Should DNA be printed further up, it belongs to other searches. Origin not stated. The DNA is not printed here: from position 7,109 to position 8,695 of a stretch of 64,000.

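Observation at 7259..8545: Deaminase-fold amidohydrolase embedded in the riboflavin operon: candidate for the unassigned archaeal pyrimidine deaminase step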

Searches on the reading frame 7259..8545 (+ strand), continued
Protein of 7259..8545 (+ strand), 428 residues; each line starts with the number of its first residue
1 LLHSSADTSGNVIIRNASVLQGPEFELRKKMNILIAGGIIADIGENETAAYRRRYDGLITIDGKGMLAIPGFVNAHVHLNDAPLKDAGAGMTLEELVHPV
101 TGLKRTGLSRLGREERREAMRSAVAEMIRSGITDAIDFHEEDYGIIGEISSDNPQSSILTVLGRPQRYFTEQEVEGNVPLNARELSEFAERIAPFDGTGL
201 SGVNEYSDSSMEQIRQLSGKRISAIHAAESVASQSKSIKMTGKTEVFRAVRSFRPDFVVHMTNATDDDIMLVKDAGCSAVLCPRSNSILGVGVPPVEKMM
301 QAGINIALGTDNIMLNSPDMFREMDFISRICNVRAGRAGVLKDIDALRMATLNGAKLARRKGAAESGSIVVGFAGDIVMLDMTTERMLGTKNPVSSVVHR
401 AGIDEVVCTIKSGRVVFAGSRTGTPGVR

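Call 44: search_solved_structures(query=A1, max_evalue=1e-10, show_alignments=0)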
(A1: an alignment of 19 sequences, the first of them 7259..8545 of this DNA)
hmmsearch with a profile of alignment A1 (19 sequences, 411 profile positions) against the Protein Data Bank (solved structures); distinct sequences matched with E-value up to 1e-10: 38.
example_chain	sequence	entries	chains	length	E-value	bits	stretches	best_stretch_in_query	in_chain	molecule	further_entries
4v1x_A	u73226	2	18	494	2.8e-46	161.2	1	21-407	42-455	ATRAZINE CHLOROHYDROLASE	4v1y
3lnp_A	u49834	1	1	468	4.4e-42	147.4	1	23-405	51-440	Amidohydrolase family Protein OLEI01672_1_465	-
4f0r_A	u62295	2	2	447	6.7e-39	136.9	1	13-407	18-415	5-methylthioadenosine/S-adenosylhomocysteine deaminase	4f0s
4dyk_A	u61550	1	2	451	1.3e-38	136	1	22-403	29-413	AMIDOHYDROLASE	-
4gbd_A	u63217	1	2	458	1.4e-38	135.9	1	22-403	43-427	Putative uncharacterized protein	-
4dzh_A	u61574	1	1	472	7.1e-34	120.4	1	196-401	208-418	AMIDOHYDROLASE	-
7ww2_A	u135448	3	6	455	3.3e-31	111.6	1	4-405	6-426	8-oxoguanine deaminase | Hydroxydechloroatrazine ethylaminohydrolase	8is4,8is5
1j6p_A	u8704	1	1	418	3.6e-29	104.9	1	271-404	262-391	METAL-DEPENDENT HYDROLASE OF CYTOSINEDEMANIASE/CHLOROHYDROLASE FAMILY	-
1p1m_A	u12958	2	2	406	4.2e-29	104.6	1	271-404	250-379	Hypothetical protein TM0936 | Uncharacterized protein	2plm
3hpa_A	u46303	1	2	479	4.2e-29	104.6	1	204-406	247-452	AMIDOHYDROLASE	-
2paj_A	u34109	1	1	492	3.9e-23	85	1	214-403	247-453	putative cytosine/guanine deaminase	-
2i9u_A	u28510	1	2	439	1.2e-20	76.7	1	243-370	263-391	Cytosine/guanine deaminase related protein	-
5hme_A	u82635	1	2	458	1.8e-20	76.2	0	275-407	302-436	Triazine hydrolase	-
5hmf_A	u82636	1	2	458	1.8e-20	76.2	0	275-407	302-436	Triazine hydrolase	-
5hmd_A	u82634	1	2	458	1.8e-20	76.2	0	275-407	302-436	Triazine hydrolase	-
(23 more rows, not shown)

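Call 46: search_protein_representatives(alignment_id=A1)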
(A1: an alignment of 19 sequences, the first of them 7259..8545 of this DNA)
Query: 19 sequences, 411 profile positions. Proteins with E-value up to 0.001 (for the whole library): 39192; up to 1e-10: 12316; up to 1e-30: 1996. The best 150 are listed.
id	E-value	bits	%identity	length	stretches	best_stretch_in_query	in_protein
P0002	1.1e-167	574.3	-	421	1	2-409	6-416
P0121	3.4e-159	546.4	-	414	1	3-406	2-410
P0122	1.2e-153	528.1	-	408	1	5-407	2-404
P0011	1.4e-147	508.1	-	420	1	4-408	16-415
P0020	3.8e-147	506.7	-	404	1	3-409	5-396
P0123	1.0e-146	505.3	-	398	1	4-405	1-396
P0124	5.8e-144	496.2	-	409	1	3-407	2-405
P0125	1.4e-139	481.8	-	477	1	3-403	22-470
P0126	1.7e-136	471.6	-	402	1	2-404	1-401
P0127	8.9e-135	465.9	-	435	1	3-405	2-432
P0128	1.4e-134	465.3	-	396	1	5-406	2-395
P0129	2.2e-134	464.7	-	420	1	4-407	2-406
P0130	3.1e-129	447.7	-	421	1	3-405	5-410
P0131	3.4e-129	447.6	-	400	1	4-407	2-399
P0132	2.1e-128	444.9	-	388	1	5-406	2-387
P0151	2.1e-105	369.2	-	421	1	4-405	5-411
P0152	8.1e-105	367.3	-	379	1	10-395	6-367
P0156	1.2e-100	353.6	-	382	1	10-405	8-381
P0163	8.3e-97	340.9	-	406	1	6-406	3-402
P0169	1.5e-94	333.5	-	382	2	177-405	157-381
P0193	1.1e-82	294.4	-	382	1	10-401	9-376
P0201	4.1e-80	285.9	-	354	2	181-400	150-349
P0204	2.3e-78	280.1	-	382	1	10-395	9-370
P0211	1.6e-76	274.1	-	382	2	177-401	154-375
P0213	2.8e-76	273.3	-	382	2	229-405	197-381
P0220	7.2e-74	265.3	-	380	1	11-406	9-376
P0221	8.8e-74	265.0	-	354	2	175-397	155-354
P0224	8.5e-73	261.8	-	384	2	177-406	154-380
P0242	5.9e-70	252.4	-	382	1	5-402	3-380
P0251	8.5e-67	242.0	-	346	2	179-397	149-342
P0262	3.2e-65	236.8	-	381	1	10-406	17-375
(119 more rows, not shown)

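Call 47: list_cluster_members(proteins=[P0152, P0156, P0169, P0193, P0204, P0211, P0213, P0220, P0224, P0242])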
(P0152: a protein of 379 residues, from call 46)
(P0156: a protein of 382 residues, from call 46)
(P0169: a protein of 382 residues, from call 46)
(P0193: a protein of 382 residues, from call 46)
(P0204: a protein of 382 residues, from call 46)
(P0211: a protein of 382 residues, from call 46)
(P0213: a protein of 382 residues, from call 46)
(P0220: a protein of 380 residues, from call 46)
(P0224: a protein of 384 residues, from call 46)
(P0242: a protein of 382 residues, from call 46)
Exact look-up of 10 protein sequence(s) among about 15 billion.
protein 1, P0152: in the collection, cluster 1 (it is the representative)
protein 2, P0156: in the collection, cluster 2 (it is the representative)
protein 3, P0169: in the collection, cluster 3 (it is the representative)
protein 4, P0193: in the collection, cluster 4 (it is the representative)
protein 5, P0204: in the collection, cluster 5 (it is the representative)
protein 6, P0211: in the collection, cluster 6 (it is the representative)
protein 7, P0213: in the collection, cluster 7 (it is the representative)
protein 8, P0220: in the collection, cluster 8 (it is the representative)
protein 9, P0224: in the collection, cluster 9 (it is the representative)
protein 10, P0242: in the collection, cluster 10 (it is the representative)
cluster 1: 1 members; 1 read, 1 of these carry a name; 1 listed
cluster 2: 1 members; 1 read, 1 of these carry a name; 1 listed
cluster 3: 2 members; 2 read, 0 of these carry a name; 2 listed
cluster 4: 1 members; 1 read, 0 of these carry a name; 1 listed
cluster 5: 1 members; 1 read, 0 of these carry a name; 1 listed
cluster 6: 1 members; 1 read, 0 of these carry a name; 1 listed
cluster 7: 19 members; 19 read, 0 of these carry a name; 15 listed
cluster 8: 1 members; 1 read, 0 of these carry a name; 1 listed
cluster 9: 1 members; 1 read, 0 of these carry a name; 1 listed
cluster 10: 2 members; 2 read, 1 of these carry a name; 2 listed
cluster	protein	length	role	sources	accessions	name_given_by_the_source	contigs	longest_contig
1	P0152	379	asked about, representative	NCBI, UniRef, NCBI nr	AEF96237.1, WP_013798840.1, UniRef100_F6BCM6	amidohydrolase family protein [Methanotorris igneus] | Amidohydrolase n=1 Tax=Methanotorris igneus (strain DSM 5666 / JCM 11834 / Kol 5) ...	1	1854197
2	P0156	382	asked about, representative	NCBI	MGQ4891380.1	MAG: amidohydrolase family protein [Candidatus Njordarchaeia archaeon]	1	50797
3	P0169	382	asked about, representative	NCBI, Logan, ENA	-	-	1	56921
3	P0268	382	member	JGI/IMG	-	-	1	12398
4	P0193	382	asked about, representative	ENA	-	-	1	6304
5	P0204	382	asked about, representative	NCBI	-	-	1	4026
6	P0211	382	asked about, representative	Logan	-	-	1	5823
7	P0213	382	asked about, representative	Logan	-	-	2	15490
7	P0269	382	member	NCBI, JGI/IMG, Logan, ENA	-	-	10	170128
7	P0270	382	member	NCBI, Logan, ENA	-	-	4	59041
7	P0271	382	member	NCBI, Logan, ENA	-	-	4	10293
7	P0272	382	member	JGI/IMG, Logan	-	-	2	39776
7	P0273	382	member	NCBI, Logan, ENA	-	-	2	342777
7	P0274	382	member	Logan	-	-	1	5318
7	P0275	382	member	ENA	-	-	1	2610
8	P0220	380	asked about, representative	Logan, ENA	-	-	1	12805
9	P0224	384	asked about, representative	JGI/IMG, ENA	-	-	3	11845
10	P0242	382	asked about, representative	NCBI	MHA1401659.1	MAG: amidohydrolase family protein [Candidatus Heimdallarchaeaceae archaeon]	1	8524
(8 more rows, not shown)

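Call 48: predict_structure(alignment_id=A1)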
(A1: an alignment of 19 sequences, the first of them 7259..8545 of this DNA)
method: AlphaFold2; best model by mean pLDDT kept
length: 428 residues; sequences in the alignment: 19
mean_pLDDT: 89.9   pTM: 0.91
mean pLDDT of the five models: 89.9, 89.2, 88.0, 86.7, 83.9
residues with pLDDT >= 90: 319; 70-90: 74; 50-70: 21; < 50: 14
segments of 3 or more residues with pLDDT < 50: 1-8, 423-428
pLDDT, mean of each block of 10 residues (from residue 1): 40 94 96 93 80 67 96 96 89 84 87 92 95 95 84 75 90 96 92 92 95 94 96 96 98 98 97 98 93 95 98 90 97 93 98 89 83 96 94 97 96 89 45
secondary structure, 60 per line:
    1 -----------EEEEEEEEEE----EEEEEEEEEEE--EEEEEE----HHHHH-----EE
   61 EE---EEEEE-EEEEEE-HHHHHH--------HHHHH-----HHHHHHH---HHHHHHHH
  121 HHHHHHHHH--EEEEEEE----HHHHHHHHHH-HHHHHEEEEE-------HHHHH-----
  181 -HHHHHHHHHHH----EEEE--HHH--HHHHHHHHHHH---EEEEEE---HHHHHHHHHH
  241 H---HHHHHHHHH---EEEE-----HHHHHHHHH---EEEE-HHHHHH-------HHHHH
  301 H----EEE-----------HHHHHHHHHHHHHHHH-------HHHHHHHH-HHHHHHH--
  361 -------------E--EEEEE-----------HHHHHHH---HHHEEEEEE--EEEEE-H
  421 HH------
elements in order: E12-21 E26-36 E39-44 H49-53 E59-62 E66-70 E72-77 H79-84 H93-97 H103-109 H113-129 E132-138 H143-152 H154-158 E159-163 H171-175 H182-192 E197-200 H208-218 E222-227 H231-241 H245-253 E257-260 H266-274 E278-281 H283-288 H296-301 E306-308 H320-335 H343-350 H352-358 E377-381 H393-399 E406-411 E414-418

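Call 49: find_homologous_proteins(query=P0152, max_evalue=1e-20)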
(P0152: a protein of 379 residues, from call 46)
Query P0152 (379 aa): 597 proteins with E <= 1e-20 among 8000 candidates; the best 120 are listed.
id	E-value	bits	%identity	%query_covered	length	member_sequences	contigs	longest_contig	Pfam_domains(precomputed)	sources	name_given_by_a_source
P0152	8.0e-249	843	100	100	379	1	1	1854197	PF07969.18,PF01979.27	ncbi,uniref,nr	ncbi:amidohydrolase family protein [Methanotorris igneus]|uniref:Amidohydrolase n=1 Tax=Methanotorri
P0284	2.6e-225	766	89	100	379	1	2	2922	PF07969.18,PF01979.27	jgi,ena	jgi:cytosine/adenosine deaminase-related metal-dependent hydrolase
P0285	3.5e-173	594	72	98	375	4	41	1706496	PF01979.27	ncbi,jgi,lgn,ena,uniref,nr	ncbi:MAG: hypothetical protein PWP15_328 [Methanothermococcus sp.]|jgi:cytosine/adenosine deaminase-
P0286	5.0e-160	551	68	96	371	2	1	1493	PF01979.27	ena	-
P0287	1.1e-158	546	69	98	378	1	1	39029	PF01979.27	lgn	-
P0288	3.9e-158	545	69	98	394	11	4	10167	PF01979.27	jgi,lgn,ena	-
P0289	4.5e-158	544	68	97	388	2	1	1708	PF07969.18,PF01979.27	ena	-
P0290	4.7e-158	544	70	97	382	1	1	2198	PF07969.18,PF01979.27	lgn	-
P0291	1.1e-157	543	67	99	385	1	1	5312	PF01979.27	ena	-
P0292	1.3e-157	543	69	97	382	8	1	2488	PF07969.18,PF01979.27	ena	-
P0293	2.4e-156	539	65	99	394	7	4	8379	PF01979.27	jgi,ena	jgi:cytosine/adenosine deaminase-related metal-dependent hydrolase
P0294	8.7e-155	534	66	98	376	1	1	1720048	PF01979.27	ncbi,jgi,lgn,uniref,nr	ncbi:amidohydrolase [Methanococcus vannielii SB]|jgi:cytosine/adenosine deaminase-related metal-depe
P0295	1.8e-154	533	63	98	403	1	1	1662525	PF01979.27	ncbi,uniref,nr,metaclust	ncbi:amidohydrolase family protein [Methanothermococcus okinawensis]|uniref:Amidohydrolase n=1 Tax=M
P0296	3.8e-154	532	70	93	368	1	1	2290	PF01979.27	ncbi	-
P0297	4.3e-153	528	64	98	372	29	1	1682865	PF01979.27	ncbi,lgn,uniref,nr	ncbi:cytosine/adenosine deaminase-related metal-dependent hydrolase [Methanococcus maripaludis]|unir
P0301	4.5e-151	521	65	96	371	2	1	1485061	PF01979.27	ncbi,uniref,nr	ncbi:amidohydrolase family protein [Methanocaldococcus fervens]|uniref:amidohydrolase family protein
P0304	1.6e-149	516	64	96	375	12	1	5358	PF01979.27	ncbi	ncbi:MAG: amidohydrolase family protein [Methanocaldococcus sp.]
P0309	2.3e-146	506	62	96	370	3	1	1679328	PF01979.27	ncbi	ncbi:amidohydrolase family protein [Methanocaldococcus sp. 10A]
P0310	3.2e-146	505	64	96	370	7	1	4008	PF07969.18,PF01979.27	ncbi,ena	-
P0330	6.3e-67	245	38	96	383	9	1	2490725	PF07969.18,PF01979.27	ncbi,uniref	ncbi:amidohydrolase family protein [Methanobacterium sp. SMA-27]|uniref:amidohydrolase family protei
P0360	9.7e-63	231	37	89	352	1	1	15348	PF07969.18,PF01979.27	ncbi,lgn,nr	ncbi:MAG: amidohydrolase family protein [Thermoplasmatales archaeon]|nr:amidohydrolase family protei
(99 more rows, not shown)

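Call 52: list_cluster_members(proteins=[P0301, P0304, P0309, P0310, P0251, P0262, P0151, P0163, P0201, P0221])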
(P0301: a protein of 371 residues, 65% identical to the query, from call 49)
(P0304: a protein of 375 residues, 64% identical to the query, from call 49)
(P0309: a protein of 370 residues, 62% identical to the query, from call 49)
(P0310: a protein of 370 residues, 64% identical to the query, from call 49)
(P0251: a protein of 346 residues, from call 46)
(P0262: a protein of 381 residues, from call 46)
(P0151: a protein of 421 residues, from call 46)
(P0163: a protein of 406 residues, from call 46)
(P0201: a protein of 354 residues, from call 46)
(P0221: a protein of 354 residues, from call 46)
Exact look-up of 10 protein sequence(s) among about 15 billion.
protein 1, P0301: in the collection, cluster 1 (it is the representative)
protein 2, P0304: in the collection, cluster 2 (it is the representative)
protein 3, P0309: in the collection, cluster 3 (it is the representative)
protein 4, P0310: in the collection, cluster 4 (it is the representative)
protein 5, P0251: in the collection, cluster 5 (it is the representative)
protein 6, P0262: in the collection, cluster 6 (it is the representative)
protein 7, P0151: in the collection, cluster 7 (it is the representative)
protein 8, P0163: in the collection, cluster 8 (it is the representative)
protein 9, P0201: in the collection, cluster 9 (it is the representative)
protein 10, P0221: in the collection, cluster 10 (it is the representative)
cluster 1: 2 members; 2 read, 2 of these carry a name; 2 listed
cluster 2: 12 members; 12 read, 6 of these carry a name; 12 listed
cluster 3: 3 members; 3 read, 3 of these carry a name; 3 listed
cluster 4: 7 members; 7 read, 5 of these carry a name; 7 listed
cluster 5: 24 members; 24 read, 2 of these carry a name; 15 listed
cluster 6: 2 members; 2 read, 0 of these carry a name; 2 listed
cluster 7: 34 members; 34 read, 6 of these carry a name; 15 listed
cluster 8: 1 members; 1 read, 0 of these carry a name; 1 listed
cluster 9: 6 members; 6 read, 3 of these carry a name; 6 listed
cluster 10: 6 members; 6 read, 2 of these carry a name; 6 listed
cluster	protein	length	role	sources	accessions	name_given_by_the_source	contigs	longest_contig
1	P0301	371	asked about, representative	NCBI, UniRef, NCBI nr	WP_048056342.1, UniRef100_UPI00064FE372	amidohydrolase family protein [Methanocaldococcus fervens] | amidohydrolase family protein n=1 Tax=Methanocaldococcus fervens TaxID=83171 ...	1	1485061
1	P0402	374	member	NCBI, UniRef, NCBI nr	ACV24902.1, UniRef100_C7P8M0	amidohydrolase [Methanocaldococcus fervens AG86] | Amidohydrolase n=1 Tax=Methanocaldococcus fervens (strain DSM 4213 / JCM 15782 / AG86) ...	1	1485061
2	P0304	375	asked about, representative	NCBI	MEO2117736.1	MAG: amidohydrolase family protein [Methanocaldococcus sp.]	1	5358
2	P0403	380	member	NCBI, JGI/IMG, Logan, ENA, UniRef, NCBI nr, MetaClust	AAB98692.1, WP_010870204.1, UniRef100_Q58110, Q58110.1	atrazine chlorohydrolase isolog [Methanocaldococcus jannaschii DSM 2661] | Uncharacterized protein MJ0699 n=1 Tax=Methanocaldococcus jannaschii (strain ATCC 43067 / ... | amidohydrolase family protein [Methanocaldococcus jannaschii]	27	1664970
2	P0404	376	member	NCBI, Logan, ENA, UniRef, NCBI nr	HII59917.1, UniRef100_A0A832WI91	TPA: amidohydrolase family protein [Methanocaldococcus jannaschii] | Amidohydrolase family protein n=1 Tax=Methanocaldococcus jannaschii TaxID=2190 ... | amidohydrolase family protein [Methanocaldococcus jannaschii]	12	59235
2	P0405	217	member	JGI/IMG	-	cytosine/adenosine deaminase-related metal-dependent hydrolase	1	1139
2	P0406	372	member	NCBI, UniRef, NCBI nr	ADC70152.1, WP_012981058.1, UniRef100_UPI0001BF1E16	amidohydrolase [Methanocaldococcus sp. FS406-22] | amidohydrolase family protein n=1 Tax=Methanocaldococcus sp. (strain FS406-22) ... | amidohydrolase family protein [Methanocaldococcus sp. FS406-22]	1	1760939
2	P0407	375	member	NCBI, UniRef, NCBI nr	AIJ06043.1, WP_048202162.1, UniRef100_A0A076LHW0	amidohydrolase 2 [Methanocaldococcus bathoardescens] | Amidohydrolase 2 n=1 Tax=Methanocaldococcus bathoardescens TaxID=1301915 ... | amidohydrolase family protein [Methanocaldococcus bathoardescens]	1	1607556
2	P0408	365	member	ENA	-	-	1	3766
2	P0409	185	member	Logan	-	-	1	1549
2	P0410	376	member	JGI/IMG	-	-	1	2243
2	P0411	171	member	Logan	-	-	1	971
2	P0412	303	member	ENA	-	-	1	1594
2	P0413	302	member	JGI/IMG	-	-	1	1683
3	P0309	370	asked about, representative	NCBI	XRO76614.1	amidohydrolase family protein [Methanocaldococcus sp. 10A]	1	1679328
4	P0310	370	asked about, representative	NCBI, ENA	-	-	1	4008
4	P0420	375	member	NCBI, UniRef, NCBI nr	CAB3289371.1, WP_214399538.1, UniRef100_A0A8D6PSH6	Pyrimidine deaminase archaeal predicted [Methanocaldococcus lauensis] | Pyrimidine deaminase archaeal predicted n=1 Tax=Methanocaldococcus lauensis TaxID=2546128 ... | amidohydrolase family protein [Methanocaldococcus lauensis]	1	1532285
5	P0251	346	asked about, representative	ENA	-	-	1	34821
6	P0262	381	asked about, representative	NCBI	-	-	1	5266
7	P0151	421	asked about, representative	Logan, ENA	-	-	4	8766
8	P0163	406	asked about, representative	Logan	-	-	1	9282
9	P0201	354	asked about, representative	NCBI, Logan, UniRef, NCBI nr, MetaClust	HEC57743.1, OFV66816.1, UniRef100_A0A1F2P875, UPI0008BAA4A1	MAG TPA: amidohydrolase [Candidatus Syntrophoarchaeum butanivorans] | Amidohydrolase n=1 Tax=Candidatus Syntropharchaeum butanivorans TaxID=1839936 ... | MAG: nucleoside deaminase [Candidatus Syntrophoarchaeum butanivorans]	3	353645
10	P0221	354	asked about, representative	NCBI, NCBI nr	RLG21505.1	chlorohydrolase [Methanosarcinales archaeon] | MAG: chlorohydrolase [Methanosarcinales archaeon]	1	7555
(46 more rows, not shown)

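Call 53: fold_search(model_id=the predicted structure, library=pdb)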
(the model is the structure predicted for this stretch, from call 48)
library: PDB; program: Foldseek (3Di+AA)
matches with E <= 10: 1580; with E <= 0.001: 374
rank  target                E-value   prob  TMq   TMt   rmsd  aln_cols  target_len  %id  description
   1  4gbd_A                9.8e-30  1.00  0.81  0.80   4.0       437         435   23  Crystal Structure Of Adenosine Deaminase From Pseudomonas Aeruginosa Pao1 with bound Zn and methylthio-coformycin (released 2013-06-12)
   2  4dzh                  4.0e-29  1.00  0.81  0.79   3.6       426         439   22  Crystal structure of an adenosine deaminase from xanthomonas campestris (target nysgrc-200456) with bound zn (released 2012-03-21)
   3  4dyk_A                7.3e-29  1.00  0.81  0.79   3.7       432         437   23  Crystal structure of an adenosine deaminase from pseudomonas aeruginosa pao1 (target nysgrc-200449) with bound zn (released 2012-03-14)
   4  4f0r                  1.3e-28  1.00  0.79  0.77   3.9       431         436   22  Crystal structure of an adenosine deaminase homolog from Chromobacterium violaceum (target NYSGRC-019589) bound Zn and 5 (released 2012-06-06)
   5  3lnp                  1.8e-28  1.00  0.81  0.79   4.1       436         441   24  Crystal Structure of Amidohydrolase family Protein OLEI01672_1_465 from Oleispira antarctica (released 2010-02-16)
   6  4gbd_B                3.6e-28  1.00  0.82  0.81   3.7       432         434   23  Crystal Structure Of Adenosine Deaminase From Pseudomonas Aeruginosa Pao1 with bound Zn and methylthio-coformycin (released 2013-06-12)
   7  4v1x_E                3.8e-28  1.00  0.82  0.74   4.9       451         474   20  The structure of the hexameric atrazine chlorohydrolase, AtzA (released 2015-03-11)
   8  4f0s                  4.3e-28  1.00  0.79  0.78   3.9       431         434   22  Crystal structure of an adenosine deaminase homolog from Chromobacterium violaceum (target NYSGRC-019589) with bound ino (released 2012-06-06)
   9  4v1x_A                9.4e-28  1.00  0.82  0.74   4.6       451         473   21  The structure of the hexameric atrazine chlorohydrolase, AtzA (released 2015-03-11)
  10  5hme_B                2.0e-27  1.00  0.81  0.77   3.5       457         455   20  Crystal structure of Triazine Hydrolase variant (P214T/Y215H) (released 2016-11-02)
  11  4v1x_B                2.8e-27  1.00  0.82  0.75   4.8       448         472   20  The structure of the hexameric atrazine chlorohydrolase, AtzA (released 2015-03-11)
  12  5hmf_B                5.2e-27  1.00  0.81  0.76   3.5       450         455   19  Crystal structure of triazine hydrolase variant (P214T/Y215H/E241Q) (released 2016-11-02)
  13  5hmd_B                5.9e-27  1.00  0.82  0.78   3.4       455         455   20  Crystal structure of triazine hydrolase variant (Y215H/E241Q) (released 2016-11-02)
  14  5hmf_A                6.6e-27  1.00  0.81  0.76   3.4       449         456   20  Crystal structure of triazine hydrolase variant (P214T/Y215H/E241Q) (released 2016-11-02)
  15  8is4_B                8.0e-27  1.00  0.80  0.77   3.9       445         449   21  Structure of an Isocytosine specific deaminase Vcz in complexed with 5-FU (released 2023-08-30)
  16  7ww2_B                2.0e-26  1.00  0.80  0.77   3.8       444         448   21  Structure of an Isocytosine specific deaminase Vcz (released 2023-02-22)
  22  7ww2_A                1.8e-25  1.00  0.78  0.74   3.5       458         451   20  Structure of an Isocytosine specific deaminase Vcz (released 2023-02-22)
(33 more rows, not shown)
